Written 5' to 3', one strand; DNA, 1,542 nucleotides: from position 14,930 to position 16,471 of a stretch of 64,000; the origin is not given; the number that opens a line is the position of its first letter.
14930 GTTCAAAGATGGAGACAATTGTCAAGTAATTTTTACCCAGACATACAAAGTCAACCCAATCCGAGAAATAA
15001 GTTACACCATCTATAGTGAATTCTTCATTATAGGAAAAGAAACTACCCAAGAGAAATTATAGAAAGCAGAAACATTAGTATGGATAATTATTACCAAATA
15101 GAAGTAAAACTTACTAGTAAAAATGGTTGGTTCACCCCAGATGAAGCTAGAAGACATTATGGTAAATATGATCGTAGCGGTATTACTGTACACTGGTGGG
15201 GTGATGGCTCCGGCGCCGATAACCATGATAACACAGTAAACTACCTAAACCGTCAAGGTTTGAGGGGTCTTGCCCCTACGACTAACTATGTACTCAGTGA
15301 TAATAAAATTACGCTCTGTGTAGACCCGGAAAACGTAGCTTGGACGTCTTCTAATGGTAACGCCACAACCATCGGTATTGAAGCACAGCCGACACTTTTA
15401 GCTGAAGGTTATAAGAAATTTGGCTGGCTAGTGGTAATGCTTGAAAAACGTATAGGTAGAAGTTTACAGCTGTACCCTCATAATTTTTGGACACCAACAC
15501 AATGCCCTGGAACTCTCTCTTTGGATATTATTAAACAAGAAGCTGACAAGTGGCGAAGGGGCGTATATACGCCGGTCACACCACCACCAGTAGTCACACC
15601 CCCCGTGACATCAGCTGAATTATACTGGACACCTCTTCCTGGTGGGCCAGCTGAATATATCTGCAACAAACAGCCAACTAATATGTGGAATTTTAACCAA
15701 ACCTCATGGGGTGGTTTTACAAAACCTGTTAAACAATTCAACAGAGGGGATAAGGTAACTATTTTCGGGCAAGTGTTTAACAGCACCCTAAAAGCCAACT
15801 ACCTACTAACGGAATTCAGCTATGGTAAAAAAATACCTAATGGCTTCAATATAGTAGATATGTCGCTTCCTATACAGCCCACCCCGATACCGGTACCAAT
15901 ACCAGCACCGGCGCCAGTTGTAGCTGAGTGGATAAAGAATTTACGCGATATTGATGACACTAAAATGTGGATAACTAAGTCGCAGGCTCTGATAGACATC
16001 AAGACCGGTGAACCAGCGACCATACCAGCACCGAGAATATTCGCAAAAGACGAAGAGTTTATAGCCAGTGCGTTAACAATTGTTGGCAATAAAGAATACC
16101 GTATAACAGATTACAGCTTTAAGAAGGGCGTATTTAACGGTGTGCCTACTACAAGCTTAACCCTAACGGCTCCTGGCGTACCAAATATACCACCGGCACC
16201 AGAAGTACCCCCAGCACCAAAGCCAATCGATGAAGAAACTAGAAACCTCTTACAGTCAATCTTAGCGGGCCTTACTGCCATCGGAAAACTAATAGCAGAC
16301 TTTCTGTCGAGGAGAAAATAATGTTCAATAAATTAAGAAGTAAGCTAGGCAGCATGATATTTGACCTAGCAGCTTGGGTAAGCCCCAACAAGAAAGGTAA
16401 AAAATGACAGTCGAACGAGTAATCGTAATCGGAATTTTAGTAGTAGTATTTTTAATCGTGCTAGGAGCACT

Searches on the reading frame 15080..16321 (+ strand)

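Call 68: search_protein_families(library=phrogs, proteins=[window:15080-16321:+], max_evalue=0.00001)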
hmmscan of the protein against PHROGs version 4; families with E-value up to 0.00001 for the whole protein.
window:15080-16321:+ (413 aa): 4 families
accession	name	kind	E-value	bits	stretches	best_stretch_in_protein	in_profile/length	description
phrog_4018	-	lysis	3.4e-22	80.5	1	5-156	3-151/285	amidase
phrog_7698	-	lysis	6.9e-14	53.3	1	31-174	24-173/316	endolysin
phrog_1493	-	lysis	2.2e-07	31.4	1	13-178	14-187/394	endolysin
phrog_14048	-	lysis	9.6e-07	29.8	1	25-153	21-160/305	endolysin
